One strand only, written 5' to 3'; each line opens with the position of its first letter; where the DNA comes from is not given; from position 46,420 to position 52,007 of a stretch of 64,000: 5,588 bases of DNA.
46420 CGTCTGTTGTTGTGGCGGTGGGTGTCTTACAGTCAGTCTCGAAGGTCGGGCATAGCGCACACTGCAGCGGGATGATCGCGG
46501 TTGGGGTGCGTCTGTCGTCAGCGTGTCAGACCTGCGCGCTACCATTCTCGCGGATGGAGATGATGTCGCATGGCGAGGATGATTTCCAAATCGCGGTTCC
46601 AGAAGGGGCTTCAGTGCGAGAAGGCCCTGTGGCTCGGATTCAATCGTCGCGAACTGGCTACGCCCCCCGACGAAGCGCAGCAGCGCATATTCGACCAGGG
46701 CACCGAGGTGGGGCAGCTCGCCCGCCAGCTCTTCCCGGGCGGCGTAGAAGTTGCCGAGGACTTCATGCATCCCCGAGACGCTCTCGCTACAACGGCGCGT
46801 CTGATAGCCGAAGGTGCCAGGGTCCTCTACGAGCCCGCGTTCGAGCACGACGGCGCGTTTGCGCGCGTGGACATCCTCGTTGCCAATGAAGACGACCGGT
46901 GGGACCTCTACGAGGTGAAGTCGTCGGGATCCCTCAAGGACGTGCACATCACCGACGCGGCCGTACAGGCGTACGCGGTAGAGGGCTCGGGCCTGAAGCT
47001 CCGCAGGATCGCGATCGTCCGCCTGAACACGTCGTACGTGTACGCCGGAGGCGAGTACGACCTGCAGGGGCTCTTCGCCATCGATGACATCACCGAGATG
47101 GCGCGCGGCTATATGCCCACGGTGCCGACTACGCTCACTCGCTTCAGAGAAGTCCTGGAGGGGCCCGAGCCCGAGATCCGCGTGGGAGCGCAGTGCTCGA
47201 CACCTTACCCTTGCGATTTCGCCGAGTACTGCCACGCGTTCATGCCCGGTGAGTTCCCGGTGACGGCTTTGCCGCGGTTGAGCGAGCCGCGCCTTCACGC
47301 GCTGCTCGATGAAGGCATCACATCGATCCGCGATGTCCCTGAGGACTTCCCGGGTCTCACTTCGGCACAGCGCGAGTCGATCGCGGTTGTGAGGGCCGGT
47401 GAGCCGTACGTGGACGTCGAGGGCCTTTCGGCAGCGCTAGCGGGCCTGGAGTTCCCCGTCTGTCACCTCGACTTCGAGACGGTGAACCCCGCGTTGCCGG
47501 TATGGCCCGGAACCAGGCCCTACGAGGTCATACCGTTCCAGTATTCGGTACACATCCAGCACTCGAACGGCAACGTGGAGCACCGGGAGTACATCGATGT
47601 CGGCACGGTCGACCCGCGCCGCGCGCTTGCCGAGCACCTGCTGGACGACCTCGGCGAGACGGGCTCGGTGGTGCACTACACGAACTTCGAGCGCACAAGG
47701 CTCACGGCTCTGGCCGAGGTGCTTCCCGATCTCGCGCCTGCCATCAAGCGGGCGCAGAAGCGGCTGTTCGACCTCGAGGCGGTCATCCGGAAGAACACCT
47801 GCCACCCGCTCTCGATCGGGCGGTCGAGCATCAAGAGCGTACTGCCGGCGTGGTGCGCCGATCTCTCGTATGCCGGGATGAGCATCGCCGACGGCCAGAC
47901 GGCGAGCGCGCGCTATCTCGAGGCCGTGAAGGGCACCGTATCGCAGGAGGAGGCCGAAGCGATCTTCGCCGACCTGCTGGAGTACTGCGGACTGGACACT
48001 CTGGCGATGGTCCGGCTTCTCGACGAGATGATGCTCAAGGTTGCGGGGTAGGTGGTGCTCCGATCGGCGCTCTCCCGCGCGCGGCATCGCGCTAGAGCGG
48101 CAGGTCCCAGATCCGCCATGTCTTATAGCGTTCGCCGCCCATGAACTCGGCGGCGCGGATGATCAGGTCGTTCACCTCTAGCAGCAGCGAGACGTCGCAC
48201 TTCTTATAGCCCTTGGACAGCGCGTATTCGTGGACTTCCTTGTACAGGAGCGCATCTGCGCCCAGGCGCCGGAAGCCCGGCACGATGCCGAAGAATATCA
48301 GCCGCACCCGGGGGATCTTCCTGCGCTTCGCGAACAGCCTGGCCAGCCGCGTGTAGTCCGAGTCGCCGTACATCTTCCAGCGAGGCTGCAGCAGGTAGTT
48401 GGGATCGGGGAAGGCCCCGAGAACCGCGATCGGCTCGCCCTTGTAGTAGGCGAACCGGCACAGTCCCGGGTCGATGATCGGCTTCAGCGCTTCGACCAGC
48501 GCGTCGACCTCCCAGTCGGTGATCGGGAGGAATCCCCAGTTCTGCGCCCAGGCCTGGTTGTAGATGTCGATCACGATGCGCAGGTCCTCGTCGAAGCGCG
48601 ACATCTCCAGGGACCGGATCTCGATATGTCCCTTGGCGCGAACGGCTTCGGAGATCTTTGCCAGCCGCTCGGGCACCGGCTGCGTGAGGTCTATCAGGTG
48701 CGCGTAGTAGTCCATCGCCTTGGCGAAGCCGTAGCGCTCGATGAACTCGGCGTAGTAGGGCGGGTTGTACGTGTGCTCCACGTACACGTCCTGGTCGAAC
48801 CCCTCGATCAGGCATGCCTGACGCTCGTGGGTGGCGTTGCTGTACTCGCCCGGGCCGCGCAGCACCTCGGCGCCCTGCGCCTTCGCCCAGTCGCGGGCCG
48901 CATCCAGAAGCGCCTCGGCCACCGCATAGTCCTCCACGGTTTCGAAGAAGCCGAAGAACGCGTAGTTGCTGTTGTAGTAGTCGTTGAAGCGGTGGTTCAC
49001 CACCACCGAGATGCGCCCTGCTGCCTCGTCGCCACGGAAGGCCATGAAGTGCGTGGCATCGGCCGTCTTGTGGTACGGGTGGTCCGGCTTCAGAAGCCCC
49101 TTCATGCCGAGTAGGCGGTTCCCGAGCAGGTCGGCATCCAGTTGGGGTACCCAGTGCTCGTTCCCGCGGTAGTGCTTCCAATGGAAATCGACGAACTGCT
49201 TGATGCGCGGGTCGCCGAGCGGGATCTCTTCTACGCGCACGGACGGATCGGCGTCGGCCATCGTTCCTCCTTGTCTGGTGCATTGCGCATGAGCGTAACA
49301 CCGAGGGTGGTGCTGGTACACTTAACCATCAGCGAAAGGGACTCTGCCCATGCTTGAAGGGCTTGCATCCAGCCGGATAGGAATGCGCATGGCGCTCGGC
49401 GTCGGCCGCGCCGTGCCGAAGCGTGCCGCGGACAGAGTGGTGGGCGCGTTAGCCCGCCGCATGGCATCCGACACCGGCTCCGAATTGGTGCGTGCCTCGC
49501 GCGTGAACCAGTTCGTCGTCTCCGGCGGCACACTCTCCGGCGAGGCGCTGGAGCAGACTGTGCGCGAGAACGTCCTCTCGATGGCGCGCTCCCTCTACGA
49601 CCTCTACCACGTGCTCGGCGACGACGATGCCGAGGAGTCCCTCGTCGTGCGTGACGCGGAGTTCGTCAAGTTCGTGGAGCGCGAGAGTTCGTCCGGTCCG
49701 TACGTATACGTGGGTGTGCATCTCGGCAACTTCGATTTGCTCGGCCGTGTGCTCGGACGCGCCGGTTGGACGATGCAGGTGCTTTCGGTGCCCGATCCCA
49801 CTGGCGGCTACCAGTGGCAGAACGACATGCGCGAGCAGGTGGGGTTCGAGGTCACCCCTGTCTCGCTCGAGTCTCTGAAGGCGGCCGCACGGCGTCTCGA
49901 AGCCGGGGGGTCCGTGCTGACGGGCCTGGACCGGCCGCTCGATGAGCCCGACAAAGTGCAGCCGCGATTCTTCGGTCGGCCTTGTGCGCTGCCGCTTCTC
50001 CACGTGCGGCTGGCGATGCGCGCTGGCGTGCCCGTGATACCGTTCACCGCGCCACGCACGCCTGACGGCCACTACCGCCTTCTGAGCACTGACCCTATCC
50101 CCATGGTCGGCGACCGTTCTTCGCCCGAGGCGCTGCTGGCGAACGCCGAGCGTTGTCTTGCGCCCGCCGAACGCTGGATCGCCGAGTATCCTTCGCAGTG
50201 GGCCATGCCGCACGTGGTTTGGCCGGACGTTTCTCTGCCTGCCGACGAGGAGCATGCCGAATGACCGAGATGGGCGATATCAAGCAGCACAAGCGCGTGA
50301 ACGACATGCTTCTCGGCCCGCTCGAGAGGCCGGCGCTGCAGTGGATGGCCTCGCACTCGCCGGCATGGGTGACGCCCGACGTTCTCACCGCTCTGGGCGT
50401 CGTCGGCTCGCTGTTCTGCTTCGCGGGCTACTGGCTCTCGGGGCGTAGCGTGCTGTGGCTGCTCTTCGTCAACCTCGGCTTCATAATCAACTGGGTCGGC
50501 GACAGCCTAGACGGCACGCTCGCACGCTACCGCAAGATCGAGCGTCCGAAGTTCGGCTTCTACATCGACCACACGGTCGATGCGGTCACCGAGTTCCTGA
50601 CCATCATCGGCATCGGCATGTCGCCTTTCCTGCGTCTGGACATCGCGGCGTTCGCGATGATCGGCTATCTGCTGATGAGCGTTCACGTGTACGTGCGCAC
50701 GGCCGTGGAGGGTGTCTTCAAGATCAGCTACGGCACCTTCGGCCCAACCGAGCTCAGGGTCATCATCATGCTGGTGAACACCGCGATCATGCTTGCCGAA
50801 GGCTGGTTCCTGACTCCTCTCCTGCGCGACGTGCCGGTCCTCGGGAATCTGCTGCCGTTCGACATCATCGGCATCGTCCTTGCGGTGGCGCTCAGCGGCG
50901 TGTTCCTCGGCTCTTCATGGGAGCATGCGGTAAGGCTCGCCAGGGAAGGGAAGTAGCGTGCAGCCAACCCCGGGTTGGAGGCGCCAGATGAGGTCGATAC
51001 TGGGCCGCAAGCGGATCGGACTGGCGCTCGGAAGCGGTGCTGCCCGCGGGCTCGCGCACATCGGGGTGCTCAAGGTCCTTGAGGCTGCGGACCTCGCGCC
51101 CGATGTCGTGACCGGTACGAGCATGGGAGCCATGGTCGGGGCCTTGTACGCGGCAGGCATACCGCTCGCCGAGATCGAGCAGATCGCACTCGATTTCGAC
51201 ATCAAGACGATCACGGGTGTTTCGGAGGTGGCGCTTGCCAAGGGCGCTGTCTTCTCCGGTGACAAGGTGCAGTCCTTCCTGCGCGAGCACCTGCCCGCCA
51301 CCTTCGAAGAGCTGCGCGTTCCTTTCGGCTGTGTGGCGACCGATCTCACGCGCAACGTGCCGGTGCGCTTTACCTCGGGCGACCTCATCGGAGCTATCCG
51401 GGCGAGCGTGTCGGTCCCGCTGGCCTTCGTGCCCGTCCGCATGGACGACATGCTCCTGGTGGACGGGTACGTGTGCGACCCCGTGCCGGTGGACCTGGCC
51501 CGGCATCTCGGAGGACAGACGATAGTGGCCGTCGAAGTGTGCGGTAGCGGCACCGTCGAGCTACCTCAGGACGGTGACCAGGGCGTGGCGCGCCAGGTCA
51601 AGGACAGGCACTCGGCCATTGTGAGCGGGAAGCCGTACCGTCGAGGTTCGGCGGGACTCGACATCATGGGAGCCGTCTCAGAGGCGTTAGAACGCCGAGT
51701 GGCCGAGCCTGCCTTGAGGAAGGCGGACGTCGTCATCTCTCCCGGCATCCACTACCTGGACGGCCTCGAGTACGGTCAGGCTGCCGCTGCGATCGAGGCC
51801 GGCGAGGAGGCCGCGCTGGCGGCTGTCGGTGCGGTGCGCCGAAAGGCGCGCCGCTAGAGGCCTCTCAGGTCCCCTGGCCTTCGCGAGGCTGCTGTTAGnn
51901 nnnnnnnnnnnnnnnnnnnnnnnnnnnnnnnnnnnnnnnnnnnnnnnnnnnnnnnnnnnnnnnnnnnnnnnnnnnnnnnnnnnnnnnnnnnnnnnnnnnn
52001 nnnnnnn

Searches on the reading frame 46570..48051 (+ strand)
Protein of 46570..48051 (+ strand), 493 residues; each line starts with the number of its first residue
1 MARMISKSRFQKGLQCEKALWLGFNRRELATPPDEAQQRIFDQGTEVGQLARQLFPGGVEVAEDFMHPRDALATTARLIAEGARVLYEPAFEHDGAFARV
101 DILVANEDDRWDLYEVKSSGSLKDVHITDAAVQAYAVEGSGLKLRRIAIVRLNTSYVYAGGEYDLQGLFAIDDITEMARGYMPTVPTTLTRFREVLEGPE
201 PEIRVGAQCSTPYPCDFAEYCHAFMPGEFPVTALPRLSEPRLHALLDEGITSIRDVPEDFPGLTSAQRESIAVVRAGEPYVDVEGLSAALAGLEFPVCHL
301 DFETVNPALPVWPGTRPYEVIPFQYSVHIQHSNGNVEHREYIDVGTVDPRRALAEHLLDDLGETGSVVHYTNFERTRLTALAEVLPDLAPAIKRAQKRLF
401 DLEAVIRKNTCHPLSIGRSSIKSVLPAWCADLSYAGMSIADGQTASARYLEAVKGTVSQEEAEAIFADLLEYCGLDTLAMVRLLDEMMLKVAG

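Call 80: search_protein_families(library=pfam, proteins=[window:46570-48051:+], max_evalue=0.00001)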
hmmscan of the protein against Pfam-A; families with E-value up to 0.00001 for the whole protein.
window:46570-48051:+ (493 aa): 1 family
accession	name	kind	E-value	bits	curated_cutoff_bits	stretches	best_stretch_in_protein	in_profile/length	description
PF11074.14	DUF2779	-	5.7e-35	120.8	23.3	1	299-420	2-126/126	Domain of unknown function(DUF2779)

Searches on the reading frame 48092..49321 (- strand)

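Call 80: search_protein_families(library=pfam, proteins=[window:48092-49321:-], max_evalue=0.00001)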
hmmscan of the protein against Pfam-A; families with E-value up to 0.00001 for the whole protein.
window:48092-49321:- (409 aa): 1 family
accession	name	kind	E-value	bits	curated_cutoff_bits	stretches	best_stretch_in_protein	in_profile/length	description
PF00583.31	Acetyltransf_1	-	4.4e-06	27.4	20.7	0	283-374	30-95/116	Acetyltransferase (GNAT) family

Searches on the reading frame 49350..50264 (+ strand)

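Call 80: search_protein_families(library=pfam, proteins=[window:49350-50264:+], max_evalue=0.00001)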
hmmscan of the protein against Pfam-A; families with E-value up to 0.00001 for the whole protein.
window:49350-50264:+ (304 aa): 1 family
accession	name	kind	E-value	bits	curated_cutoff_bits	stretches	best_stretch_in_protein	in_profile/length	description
PF03279.18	Lip_A_acyltrans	-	1e-16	61.4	22.3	1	19-291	26-293/295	Bacterial lipid A biosynthesis acyltransferase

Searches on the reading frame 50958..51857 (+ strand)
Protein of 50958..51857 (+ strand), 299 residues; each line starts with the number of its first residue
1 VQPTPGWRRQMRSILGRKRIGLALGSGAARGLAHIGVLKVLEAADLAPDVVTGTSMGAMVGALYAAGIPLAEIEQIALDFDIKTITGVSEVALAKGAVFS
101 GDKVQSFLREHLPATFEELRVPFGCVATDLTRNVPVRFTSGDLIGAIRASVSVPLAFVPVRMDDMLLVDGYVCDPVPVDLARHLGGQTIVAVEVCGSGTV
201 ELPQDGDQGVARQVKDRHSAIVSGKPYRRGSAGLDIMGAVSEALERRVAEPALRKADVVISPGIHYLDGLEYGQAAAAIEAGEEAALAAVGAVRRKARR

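Call 36: search_protein_families(library=pfam, proteins=[window:50958-51857:+], max_evalue=0.01)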
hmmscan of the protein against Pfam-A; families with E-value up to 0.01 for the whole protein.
window:50958-51857:+ (299 aa): 1 family
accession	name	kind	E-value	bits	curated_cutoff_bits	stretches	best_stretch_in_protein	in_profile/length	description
PF01734.28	Patatin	-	1.4e-31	110.6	27.7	1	22-181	1-190/191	Patatin-like phospholipase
